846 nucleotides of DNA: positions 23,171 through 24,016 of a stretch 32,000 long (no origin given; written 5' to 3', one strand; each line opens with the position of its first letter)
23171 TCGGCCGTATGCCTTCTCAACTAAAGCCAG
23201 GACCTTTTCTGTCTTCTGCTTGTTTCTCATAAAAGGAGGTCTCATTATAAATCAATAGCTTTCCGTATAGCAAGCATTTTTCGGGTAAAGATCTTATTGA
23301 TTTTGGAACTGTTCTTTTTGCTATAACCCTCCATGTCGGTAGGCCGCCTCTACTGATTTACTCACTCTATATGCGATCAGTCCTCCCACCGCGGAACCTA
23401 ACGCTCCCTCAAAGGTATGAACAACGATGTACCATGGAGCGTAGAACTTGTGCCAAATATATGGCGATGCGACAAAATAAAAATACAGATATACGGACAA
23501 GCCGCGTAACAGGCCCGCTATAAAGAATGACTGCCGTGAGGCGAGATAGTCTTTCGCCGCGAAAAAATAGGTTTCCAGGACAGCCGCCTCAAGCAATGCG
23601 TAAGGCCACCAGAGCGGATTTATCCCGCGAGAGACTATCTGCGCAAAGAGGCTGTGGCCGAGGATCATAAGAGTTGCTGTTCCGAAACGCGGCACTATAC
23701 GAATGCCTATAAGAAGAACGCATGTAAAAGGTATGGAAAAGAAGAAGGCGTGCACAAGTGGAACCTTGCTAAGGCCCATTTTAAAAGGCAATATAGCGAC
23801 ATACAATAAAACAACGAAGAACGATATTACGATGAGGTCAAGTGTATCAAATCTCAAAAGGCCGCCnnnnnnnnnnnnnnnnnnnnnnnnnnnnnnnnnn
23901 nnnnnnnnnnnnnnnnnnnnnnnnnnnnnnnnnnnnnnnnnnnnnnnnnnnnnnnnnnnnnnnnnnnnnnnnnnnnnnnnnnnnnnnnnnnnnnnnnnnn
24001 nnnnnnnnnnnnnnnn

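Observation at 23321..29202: NikR-linked operon joining a TonB-dependent receptor, a small radical SAM enzyme and a complete two-polypeptide ECF importer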

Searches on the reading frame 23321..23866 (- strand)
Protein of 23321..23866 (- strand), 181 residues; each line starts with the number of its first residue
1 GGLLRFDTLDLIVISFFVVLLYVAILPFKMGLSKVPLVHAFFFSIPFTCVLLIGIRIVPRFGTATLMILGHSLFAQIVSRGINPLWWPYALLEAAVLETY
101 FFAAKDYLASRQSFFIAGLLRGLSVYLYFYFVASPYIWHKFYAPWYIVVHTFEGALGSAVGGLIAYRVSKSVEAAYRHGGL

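Call 24: search_protein_families(library=pfam, proteins=[window:23321-23866:-], max_evalue=10)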
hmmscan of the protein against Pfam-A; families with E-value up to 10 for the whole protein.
window:23321-23866:- (181 aa): 0 families
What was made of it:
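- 23321..23866 (-): S (substrate-capture) domain of the T-S fusion (residues about 236-417). No Pfam hit at E up to 10 (call 24).
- On YkoEDC thiamine/HMP ECF importer: Window S domain: no hit (call 24).
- Tried and rejected: Pfam at E up to 10: none (call 24).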

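Call 29: search_protein_representatives(protein=window:23321-23866:-)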
Query: 181 residues. Proteins with E-value up to 0.001 (for the whole library): 36; up to 1e-10: 20; up to 1e-30: 9. The best 36 are listed.
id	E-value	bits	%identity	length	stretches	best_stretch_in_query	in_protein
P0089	4.8e-90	316.8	79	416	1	3-181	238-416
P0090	4.0e-74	265.0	66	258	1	6-181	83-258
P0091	1.1e-63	231.0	59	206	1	5-181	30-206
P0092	4.5e-50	186.6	47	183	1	5-180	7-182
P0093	1.4e-41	158.9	42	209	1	4-181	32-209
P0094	1.7e-37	145.5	43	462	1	6-173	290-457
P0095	7.1e-37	143.5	45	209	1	6-153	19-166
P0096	1.2e-36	142.7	45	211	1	10-174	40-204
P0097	5.6e-34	134.1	63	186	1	5-103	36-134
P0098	1.1e-29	120.2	35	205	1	5-169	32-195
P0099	1.1e-23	100.5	47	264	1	6-112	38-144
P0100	2.4e-23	99.4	46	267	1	4-103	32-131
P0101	6.6e-20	88.2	35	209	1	6-179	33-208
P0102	2.4e-19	86.4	49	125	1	15-92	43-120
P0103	1.0e-18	84.4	33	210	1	5-180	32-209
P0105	2.5e-16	76.6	44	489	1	41-129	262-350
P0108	7.0e-11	58.8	28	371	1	4-175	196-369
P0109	5.5e-10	55.9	29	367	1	3-170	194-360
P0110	2.0e-09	54.1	36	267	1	6-158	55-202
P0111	1.2e-08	51.5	30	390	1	3-174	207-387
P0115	5.7e-07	46.1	31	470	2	5-114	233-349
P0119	5.2e-06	42.9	31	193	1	6-171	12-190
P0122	3.6e-04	36.9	27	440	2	6-117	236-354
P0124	6.4e-04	36.1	31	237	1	5-170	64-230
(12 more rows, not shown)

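Call 30: search_protein_families(library=pfam, proteins=[P0094, P0105, P0108, P0109, P0111, P0115, P0119, P0122, P0124, P0110], max_evalue=0.01)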
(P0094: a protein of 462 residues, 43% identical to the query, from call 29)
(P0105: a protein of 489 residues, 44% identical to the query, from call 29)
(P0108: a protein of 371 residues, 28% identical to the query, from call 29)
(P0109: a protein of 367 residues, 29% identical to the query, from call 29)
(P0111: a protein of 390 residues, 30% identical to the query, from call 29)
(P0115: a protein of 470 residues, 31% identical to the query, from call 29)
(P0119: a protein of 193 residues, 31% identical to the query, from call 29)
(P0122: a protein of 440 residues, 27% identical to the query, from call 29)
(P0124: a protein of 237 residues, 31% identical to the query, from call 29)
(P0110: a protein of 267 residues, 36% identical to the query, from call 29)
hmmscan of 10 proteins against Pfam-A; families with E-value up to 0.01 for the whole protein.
P0094 (462 aa): 2 families
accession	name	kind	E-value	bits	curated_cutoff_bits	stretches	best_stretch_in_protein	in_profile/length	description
PF02361.21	CbiQ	-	5.3e-18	65.9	25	1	9-199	3-196/216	Cobalt transport protein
PF09819.14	ABC_cobalt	-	0.0033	18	25.2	1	295-406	9-119/121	ABC-type cobalt transport system, permease component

P0105 (489 aa): 1 family
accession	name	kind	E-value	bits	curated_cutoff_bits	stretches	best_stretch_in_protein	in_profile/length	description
PF02361.21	CbiQ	-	8.1e-11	42.4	25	1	71-151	131-211/216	Cobalt transport protein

P0108 (371 aa): 1 family
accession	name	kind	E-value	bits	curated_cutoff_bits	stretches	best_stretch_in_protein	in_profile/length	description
PF09819.14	ABC_cobalt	-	9.1e-07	29.5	25.2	1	202-309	2-111/121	ABC-type cobalt transport system, permease component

P0109 (367 aa): 1 family
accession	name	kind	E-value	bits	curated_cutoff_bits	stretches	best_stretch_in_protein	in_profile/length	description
PF09819.14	ABC_cobalt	-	0.0056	17.3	25.2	1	200-303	1-109/121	ABC-type cobalt transport system, permease component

P0111 (390 aa): 0 families

P0115 (470 aa): 0 families

P0119 (193 aa): 0 families

P0122 (440 aa): 0 families

P0124 (237 aa): 0 families

P0110 (267 aa): 0 families
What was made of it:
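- On YkoEDC thiamine/HMP ECF importer: Distant family members: E 9e-7 and 3e-3 (call 30).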

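Call 47: find_homologous_proteins(query=window:23321-23866:-, max_evalue=0.001)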
Query window:23321-23866:- (181 aa): 54 proteins with E <= 0.001 among 1301 candidates.
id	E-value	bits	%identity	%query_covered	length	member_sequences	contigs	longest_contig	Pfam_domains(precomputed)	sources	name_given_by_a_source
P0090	1.3e-73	265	66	97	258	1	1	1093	PF02361.22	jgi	jgi:ABC-type thiamin/hydroxymethylpyrimidine transport system permease subunit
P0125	2.3e-69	251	63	99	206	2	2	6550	-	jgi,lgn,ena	-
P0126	9.4e-68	246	61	97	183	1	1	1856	-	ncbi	-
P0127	1.9e-67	245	62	98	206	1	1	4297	-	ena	-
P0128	2.1e-67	245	62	98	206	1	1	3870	-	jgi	-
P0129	2.1e-67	245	62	98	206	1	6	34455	-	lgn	-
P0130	5.4e-67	243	62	98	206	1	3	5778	-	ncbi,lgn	-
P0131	5.4e-67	243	62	98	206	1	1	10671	-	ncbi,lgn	-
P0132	6.8e-66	240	61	97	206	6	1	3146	-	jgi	jgi:hypothetical protein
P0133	1.0e-65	239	60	97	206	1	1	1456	-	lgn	-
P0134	2.7e-65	238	61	98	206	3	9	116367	-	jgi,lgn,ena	-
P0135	5.5e-65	237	62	97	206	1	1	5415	-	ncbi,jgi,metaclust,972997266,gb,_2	metaclust:\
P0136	5.8e-65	237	60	97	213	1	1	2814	-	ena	-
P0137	7.4e-65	236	57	97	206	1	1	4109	-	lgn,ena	-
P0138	4.2e-64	234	60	99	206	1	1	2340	-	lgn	-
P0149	2.9e-60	221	57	97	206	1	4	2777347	-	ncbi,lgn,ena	ncbi:MAG: hypothetical protein ACLQBQ_07050 [Smithella sp.]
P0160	8.1e-59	217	55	97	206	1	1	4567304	-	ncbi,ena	-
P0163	2.2e-58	215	54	98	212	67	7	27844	-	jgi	jgi:hypothetical protein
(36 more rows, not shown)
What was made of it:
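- Closest known: YkoEDC. Same: Distant family members touch PF09819 (call 30), and JGI labels some members as thiamin/HMP permease (call 47).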

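Call 52: find_encoding_contigs(protein=P0160, flank=10000, max_places=1)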
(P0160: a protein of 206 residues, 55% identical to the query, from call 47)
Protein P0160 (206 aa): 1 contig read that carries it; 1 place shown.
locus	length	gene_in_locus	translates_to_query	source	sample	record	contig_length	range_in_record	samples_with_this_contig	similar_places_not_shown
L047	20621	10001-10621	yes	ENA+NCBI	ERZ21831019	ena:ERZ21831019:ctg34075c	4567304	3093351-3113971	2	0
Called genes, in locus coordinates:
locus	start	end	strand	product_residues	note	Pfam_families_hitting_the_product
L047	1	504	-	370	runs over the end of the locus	PF25919:BSH_CusB (faint), PF25917:BSH_RND, PF25973:BSH_CzcB, PF00364:Biotin_lipoyl (faint), PF25876:HH_MFP_RND (weak), PF25954:Beta-barrel_RND_2, PF25967:RND-MFP_C (weak), PF25989:YknX_C (weak)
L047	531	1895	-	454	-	PF02321:OEP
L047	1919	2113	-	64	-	PF11127:YgaP-like_TM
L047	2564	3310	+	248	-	PF13531:SBP_bac_11, PF01547:SBP_bac_1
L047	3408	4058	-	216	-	PF07589:PEP_exosort_dom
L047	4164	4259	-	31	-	-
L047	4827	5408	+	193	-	PF03544:TonB_C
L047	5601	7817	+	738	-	PF07715:Plug, PF00593:TonB_dep_Rec_b-barrel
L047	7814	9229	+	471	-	PF13481:AAA_25 (faint), PF00437:T2SSE (faint), PF00005:ABC_tran, PF13175:AAA_15 (faint), PF13191:AAA_16 (faint), PF00005:ABC_tran, PF02463:SMC_N (weak), PF13304:AAA_21, +7 more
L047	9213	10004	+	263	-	PF02361:CbiQ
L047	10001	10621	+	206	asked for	-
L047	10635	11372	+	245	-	PF04055:Radical_SAM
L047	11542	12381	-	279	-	PF01497:Peripla_BP_2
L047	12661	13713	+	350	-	PF01032:FecCD, PF00950:ABC-3 (weak)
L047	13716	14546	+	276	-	PF02463:SMC_N (faint), PF00005:ABC_tran, PF13304:AAA_21 (faint)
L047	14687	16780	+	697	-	PF07715:Plug, PF00593:TonB_dep_Rec_b-barrel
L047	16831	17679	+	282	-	PF01955:CbiZ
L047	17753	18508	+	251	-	PF03544:TonB_C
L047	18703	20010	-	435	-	PF00817:IMS, PF11798:IMS_HHH (weak), PF11799:IMS_C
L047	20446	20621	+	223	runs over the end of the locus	PF00211:Guanylate_cyc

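Call 53: find_encoding_contigs(protein=P0149, flank=10000, max_places=1)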
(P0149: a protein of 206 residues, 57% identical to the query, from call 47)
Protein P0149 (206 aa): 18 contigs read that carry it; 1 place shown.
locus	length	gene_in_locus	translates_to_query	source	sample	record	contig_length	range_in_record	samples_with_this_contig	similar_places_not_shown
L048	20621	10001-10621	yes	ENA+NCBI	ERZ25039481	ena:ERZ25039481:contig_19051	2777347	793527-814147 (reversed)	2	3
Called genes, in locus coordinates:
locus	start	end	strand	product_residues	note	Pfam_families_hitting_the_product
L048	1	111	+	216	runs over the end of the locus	PF00196:GerE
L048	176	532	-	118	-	PF07238:PilZ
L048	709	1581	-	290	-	PF01026:TatD_DNase (faint), PF04909:Amidohydro_2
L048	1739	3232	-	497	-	PF11794:HpaB_N, PF03241:HpaB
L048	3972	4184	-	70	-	-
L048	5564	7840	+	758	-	PF07715:Plug, PF00593:TonB_dep_Rec_b-barrel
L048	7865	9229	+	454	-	PF13191:AAA_16 (faint), PF13476:AAA_23 (faint), PF20720:nSTAND3 (faint), PF00005:ABC_tran, PF13401:AAA_22 (faint), PF00005:ABC_tran, PF02463:SMC_N (weak), PF13304:AAA_21 (weak), +3 more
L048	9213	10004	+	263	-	PF02361:CbiQ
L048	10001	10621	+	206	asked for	-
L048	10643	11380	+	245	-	PF04055:Radical_SAM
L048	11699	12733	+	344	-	PF01891:CbiM, PF13190:PDGLE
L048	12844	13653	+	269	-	PF02361:CbiQ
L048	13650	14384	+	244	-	PF00005:ABC_tran, PF02463:SMC_N, PF13304:AAA_21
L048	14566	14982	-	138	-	PF01402:RHH_1, PF08753:NikR_C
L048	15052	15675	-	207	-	PF02525:Flavodoxin_2 (weak), PF03358:FMN_red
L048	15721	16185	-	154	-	PF13924:Lipocalin_5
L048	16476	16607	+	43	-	-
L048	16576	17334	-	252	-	-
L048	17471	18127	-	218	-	PF13578:Methyltransf_24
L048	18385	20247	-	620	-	PF02771:Acyl-CoA_dh_N, PF02770:Acyl-CoA_dh_M, PF00441:Acyl-CoA_dh_1, PF12806:Acyl-CoA_dh_C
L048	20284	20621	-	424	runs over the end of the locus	PF06050:HGD-D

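Call 57: predict_structure(alignment_id=A3)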
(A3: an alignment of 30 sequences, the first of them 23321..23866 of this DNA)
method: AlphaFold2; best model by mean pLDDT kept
length: 181 residues; sequences in the alignment: 30
mean_pLDDT: 91.1   pTM: 0.88
mean pLDDT of the five models: 91.1, 90.8, 90.4, 89.9, 89.3
residues with pLDDT >= 90: 131; 70-90: 44; 50-70: 4; < 50: 2
segments of 3 or more residues with pLDDT < 50: none
pLDDT, mean of each block of 10 residues (from residue 1): 74 96 86 80 94 96 95 89 87 96 93 98 94 87 93 97 97 88 61
secondary structure, 60 per line:
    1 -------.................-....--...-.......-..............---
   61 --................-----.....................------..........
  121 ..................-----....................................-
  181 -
elements in order: H8-24 H26-29 H36-42 H44-57 H63-78 H84-104 H111-138 H144-179
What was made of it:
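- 23321..23866 (-): AF2 pLDDT 91.1 (call 57).
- On ECF transporter, group I (dedicated module): AF2 model pLDDT 91.1 (call 57).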

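Call 61: fold_search(model_id=the predicted structure, library=pdb)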
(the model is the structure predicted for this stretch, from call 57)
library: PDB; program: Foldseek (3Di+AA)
matches with E <= 10: 260; with E <= 0.001: 1
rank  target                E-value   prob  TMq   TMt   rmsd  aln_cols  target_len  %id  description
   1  5edl                  2.0e-04  1.00  0.69  0.64   4.4       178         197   18  Crystal structure of an S-component of ECF transporter (released 2016-08-17)
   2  4muu_A                2.9e-01  0.97  0.52  0.53   6.1       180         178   17  Structure of ThiT with pyrithiamine bound (released 2014-09-17)
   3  5kbw_B                4.5e-01  0.98  0.61  0.63   4.5       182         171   11  Crystal structure of TmRibU, the riboflavin-binding S subunit from the Thermotoga maritima ECF transporter (released 2016-06-29)
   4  4tkr_A                5.1e-01  0.89  0.50  0.50   6.0       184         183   18  Native-SAD phasing for ThiT from Listeria monocytogenes serovar. (released 2014-06-18)
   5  5kc0                  6.5e-01  0.91  0.52  0.55   5.3       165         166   13  Crystal structure of TmRibU, hexagonal crystal form (released 2016-06-29)
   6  9chx_A                9.4e-01  0.13  0.22  0.12  15.0       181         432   16  cryo-EM structure of calcineurin-fused beta2 adrenergic receptor in carazolol bound inactive state (released 2024-11-13)
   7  6w25_A                1.1e+00  0.12  0.22  0.12  15.4       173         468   13  Crystal structure of the Melanocortin-4 Receptor (MC4R) in complex with SHU9119 (released 2020-04-29)
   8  3rlb_B                1.1e+00  0.82  0.53  0.54   5.8       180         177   16  Crystal structure at 2.0 A of the S-component for thiamin from an ECF-type ABC transporter (released 2011-06-29)
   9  5kbw_A                1.3e+00  0.77  0.46  0.48   4.9       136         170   11  Crystal structure of TmRibU, the riboflavin-binding S subunit from the Thermotoga maritima ECF transporter (released 2016-06-29)
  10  7cjs_A                1.4e+00  0.11  0.24  0.21  17.3       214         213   13  structure of aquaporin (released 2021-11-03)
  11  3rlb_A                1.4e+00  0.80  0.55  0.57   5.5       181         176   14  Crystal structure at 2.0 A of the S-component for thiamin from an ECF-type ABC transporter (released 2011-06-29)
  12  6w2v_A                1.4e+00  0.23  0.26  0.23  12.6       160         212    8  Junction 23, DHR14-DHR18 (released 2020-04-15)
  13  9mm5_R                1.5e+00  0.07  0.18  0.11  17.9       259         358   11  CGRP Receptor in complex with dC2_049 (released 2026-01-28)
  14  8jru_R                1.8e+00  0.08  0.19  0.15  16.1       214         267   16  Cryo-EM structure of the glucagon receptor bound to beta-arrestin 1 in ligand-free state (released 2023-08-16)
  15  7tyf_R                1.9e+00  0.07  0.19  0.13  13.2       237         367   10  Human Amylin1 Receptor in complex with Gs and rat amylin peptide (released 2022-03-23)
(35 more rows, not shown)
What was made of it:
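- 23321..23866 (-): Foldseek top hit is 5EDL (YkoE), E 2e-4, TM 0.69, followed by ThiT and RibU (call 61).
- On ECF transporter, group I (dedicated module): Foldseek hits are 5EDL (YkoE) with probability 1.00 and TM 0.69, then ThiT and RibU (call 61).
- On YkoEDC thiamine/HMP ECF importer: The fold is nearest to YkoE (call 61).
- Closest known: YkoEDC. Same: It has a dedicated T. The S domain's nearest solved fold is YkoE (E 2e-4, TM 0.69; call 61).
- Its nearest fold is the vitamin-binding YkoE (call 61). The S fold is closest to a vitamin-binding S component (call 61).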

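Call 78: find_encoding_contigs(protein=P0163, flank=8000, max_places=2)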
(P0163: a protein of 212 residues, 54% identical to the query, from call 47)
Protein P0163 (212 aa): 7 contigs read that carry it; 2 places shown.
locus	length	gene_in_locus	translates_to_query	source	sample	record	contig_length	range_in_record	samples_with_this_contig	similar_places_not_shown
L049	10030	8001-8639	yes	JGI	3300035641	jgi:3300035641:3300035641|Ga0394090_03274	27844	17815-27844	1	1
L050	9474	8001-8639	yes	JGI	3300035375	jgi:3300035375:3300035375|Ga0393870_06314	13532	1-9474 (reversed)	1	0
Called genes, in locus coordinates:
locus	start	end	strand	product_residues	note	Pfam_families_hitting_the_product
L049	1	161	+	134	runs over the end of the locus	PF22478:DUF6982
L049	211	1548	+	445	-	PF01969:Ni_insertion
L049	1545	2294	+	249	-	PF00731:AIRC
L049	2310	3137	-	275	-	-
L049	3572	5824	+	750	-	PF07715:Plug, PF00593:TonB_dep_Rec_b-barrel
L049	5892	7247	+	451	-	PF00437:T2SSE (faint), PF02463:SMC_N (faint), PF13175:AAA_15 (faint), PF13476:AAA_23 (faint), PF13555:AAA_29 (faint), PF00005:ABC_tran, PF00005:ABC_tran, PF13304:AAA_21 (weak), +3 more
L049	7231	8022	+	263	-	PF02361:CbiQ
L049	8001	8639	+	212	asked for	-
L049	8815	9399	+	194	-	PF04055:Radical_SAM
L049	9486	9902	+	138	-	PF01402:RHH_1, PF08753:NikR_C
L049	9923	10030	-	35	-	?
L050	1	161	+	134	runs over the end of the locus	PF22478:DUF6982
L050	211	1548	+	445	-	PF01969:Ni_insertion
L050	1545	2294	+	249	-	PF00731:AIRC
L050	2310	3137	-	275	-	-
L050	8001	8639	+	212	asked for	-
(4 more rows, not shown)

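Call 79: find_encoding_contigs(protein=P0134, flank=8000, max_places=1)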
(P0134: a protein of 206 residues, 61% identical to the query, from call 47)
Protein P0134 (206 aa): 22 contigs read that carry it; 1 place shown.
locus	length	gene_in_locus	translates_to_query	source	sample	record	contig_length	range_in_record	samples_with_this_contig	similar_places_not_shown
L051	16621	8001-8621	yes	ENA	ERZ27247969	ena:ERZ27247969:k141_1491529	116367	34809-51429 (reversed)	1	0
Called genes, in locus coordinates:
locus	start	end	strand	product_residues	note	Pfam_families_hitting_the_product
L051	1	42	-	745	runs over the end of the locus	PF00982:Glyco_transf_20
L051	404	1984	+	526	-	PF00474:SSF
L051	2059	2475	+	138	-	PF01402:RHH_1, PF08753:NikR_C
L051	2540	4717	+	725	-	PF07715:Plug, PF00593:TonB_dep_Rec_b-barrel, PF25183:OMP_b-brl_4 (faint)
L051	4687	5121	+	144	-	-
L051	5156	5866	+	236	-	PF13353:Fer4_12 (weak), PF04055:Radical_SAM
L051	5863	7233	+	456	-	PF09818:ABC_ATPase (faint), PF13555:AAA_29 (faint), PF00005:ABC_tran, PF00437:T2SSE (faint), PF13175:AAA_15 (faint), PF00005:ABC_tran, PF02463:SMC_N (weak), PF13304:AAA_21, +5 more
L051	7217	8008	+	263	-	PF02361:CbiQ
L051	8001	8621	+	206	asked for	-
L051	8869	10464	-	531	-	PF00501:AMP-binding, PF13193:AMP-binding_C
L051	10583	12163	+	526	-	PF00501:AMP-binding, PF13193:AMP-binding_C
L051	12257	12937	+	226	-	PF22935:RM44_endonuclase, PF14622:Ribonucleas_3_3, PF00636:Ribonuclease_3, PF00035:dsrm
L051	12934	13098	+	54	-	-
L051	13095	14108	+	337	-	PF04055:Radical_SAM, PF16199:Radical_SAM_C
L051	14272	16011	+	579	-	PF00580:UvrD-helicase, PF13086:AAA_11 (faint), PF13245:AAA_19, PF13604:AAA_30 (faint), PF01443:Viral_helicase1 (faint), PF13361:UvrD_C, PF13538:UvrD_C_2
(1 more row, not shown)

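Call 82: search_solved_structures(query=A3, max_evalue=10, show_alignments=1)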
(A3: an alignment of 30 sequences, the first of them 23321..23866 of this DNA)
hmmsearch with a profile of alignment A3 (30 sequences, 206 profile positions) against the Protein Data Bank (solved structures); distinct sequences matched with E-value up to 10: 0.
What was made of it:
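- On YkoEDC thiamine/HMP ECF importer: A profile against PDB sequences gives no hit (call 82).
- Closest known: YkoEDC. Different: There is no sequence-level match to YkoE or any PDB chain (call 82).
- Tried and rejected: Sequence-level link of the S domain to solved S components: none (call 82).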
